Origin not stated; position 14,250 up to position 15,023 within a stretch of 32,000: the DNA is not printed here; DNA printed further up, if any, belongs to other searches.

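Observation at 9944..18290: AT-rich ~8.3-kb island between the iteron field and a truncated ssb-like gene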

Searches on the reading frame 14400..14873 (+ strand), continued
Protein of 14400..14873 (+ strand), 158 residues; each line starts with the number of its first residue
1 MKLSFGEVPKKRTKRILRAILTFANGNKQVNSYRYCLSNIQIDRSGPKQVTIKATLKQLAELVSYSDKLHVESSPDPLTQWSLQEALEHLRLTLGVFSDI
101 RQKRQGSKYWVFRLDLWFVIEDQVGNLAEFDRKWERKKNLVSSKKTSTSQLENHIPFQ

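Call 115: get_annotated_region(hit=H74, flank=7000)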
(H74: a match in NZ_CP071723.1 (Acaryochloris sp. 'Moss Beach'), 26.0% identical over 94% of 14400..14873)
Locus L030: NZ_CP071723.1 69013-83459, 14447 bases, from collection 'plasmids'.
description: Acaryochloris sp. 'Moss Beach' plasmid pMB06, complete sequence
organism: Acaryochloris sp. 'Moss Beach' (NCBI taxid 2740837)
taxonomy: Bacteria; Cyanobacteriota; Cyanophyceae; Acaryochloridales; Acaryochloridaceae; Acaryochloris; Acaryochloris sp. 'Moss Beach'
host: -; source: culture,intertidal zone; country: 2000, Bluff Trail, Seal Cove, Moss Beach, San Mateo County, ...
typing (MOB-suite, as given by PLSDB): conjugative; relaxase MOBF; mating-pair formation MPF_T
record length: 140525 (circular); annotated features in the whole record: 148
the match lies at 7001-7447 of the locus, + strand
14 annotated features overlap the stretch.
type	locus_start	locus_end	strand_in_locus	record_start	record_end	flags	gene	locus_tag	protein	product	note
CDS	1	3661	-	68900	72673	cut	-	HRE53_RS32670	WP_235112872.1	plasmid replication protein, CyRepA1 family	-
CDS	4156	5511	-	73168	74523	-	-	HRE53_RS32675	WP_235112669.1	sigma-70 domain-containing protein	GO:0006352 - DNA-templated transcription initiation [Evidence IEA]; GO:0006355 - regulation of DNA-templated ...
CDS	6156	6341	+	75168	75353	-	-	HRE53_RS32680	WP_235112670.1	hypothetical protein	-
CDS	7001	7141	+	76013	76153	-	-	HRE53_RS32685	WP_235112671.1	hypothetical protein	-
CDS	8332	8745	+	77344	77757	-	-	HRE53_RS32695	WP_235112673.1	hypothetical protein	-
CDS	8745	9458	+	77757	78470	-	-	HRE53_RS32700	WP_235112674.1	hypothetical protein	-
CDS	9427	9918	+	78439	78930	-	-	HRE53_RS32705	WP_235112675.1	hypothetical protein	-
CDS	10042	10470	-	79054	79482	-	-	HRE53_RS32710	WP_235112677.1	UTRA domain-containing protein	GO:0006355 - regulation of DNA-templated transcription [Evidence IEA]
CDS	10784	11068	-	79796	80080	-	-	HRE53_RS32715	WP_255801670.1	creatininase family protein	-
CDS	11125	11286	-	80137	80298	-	-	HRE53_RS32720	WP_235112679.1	creatininase family protein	-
CDS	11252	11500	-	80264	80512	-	-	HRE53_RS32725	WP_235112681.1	creatininase family protein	-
CDS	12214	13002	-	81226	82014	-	istB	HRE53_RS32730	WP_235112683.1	IS21-like element helper ATPase IstB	-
CDS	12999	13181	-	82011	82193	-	-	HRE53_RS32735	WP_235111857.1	hypothetical protein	-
CDS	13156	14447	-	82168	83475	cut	istA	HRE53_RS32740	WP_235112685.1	IS21 family transposase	-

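Call 116: get_annotated_region(hit=H72, flank=7000)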
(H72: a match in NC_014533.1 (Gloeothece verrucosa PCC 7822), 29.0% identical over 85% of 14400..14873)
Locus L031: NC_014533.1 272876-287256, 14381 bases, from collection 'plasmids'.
description: Gloeothece verrucosa PCC 7822 plasmid Cy782201, complete sequence
organism: Gloeothece verrucosa PCC 7822 (NCBI taxid 497965)
taxonomy: Bacteria; Cyanobacteriota; Cyanophyceae; Chroococcales; Aphanothecaceae; Gloeothece; Gloeothece verrucosa; Gloeothece verrucosa PCC 7822
host: -; source: fresh water in rice field; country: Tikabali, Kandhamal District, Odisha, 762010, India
typing (MOB-suite, as given by PLSDB): non-mobilizable; mating-pair formation MPF_T
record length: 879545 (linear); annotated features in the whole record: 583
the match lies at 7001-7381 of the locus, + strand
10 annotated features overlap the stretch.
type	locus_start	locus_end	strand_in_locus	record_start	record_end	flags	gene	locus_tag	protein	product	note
CDS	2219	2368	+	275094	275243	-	-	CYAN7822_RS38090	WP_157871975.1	hypothetical protein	-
CDS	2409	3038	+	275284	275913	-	-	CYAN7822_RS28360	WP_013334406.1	response regulator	GO:0000160 - phosphorelay signal transduction system [Evidence IEA]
CDS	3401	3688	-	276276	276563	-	-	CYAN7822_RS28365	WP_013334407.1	hypothetical protein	-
CDS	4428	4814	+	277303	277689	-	-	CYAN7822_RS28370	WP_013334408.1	hypothetical protein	-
CDS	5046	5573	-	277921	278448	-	-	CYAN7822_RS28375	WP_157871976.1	hypothetical protein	-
CDS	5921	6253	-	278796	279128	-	-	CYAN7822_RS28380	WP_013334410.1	hypothetical protein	-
CDS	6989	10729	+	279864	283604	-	-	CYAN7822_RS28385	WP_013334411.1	NB-ARC domain-containing protein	-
CDS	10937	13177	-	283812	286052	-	-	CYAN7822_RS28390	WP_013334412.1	cadherin-like domain-containing protein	-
CDS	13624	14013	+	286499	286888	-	-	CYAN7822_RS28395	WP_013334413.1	pentapeptide repeat-containing protein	-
CDS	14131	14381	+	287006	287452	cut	-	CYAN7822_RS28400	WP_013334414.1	GNAT family N-acetyltransferase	-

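Call 117: get_annotated_region(hit=H75, flank=7000)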
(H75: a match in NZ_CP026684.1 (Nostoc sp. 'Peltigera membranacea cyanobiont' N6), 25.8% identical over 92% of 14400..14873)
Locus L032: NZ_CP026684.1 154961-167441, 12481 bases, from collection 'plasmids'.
description: Nostoc sp. 'Peltigera membranacea cyanobiont' N6 plasmid pNPM2, complete sequence
organism: Nostoc sp. 'Peltigera membranacea cyanobiont' N6 (NCBI taxid 1261031)
taxonomy: Bacteria; Cyanobacteriota; Cyanophyceae; Nostocales; Nostocaceae; Nostoc; Nostoc sp. 'Peltigera membranacea cyanobiont' N6
host: -; source: Lichen thallus,Peltigera membranacea thallus; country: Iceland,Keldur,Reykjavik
typing (MOB-suite, as given by PLSDB): conjugative; relaxase MOBP; mating-pair formation MPF_T
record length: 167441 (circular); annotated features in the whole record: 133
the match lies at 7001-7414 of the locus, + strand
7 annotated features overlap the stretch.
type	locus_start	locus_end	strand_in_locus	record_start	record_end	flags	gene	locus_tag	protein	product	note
CDS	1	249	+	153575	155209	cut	-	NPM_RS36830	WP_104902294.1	TrbI/VirB10 family protein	-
CDS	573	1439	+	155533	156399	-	-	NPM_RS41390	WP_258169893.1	hypothetical protein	-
CDS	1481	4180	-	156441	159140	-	-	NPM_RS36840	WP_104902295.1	ATP-binding protein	-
CDS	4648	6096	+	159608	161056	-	-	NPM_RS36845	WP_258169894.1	AAA family ATPase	-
CDS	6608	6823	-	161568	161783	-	-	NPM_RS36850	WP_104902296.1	hypothetical protein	-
CDS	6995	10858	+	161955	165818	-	-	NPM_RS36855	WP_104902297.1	WD40 repeat domain-containing protein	-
CDS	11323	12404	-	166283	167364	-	-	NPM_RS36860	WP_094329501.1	IS630 family transposase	-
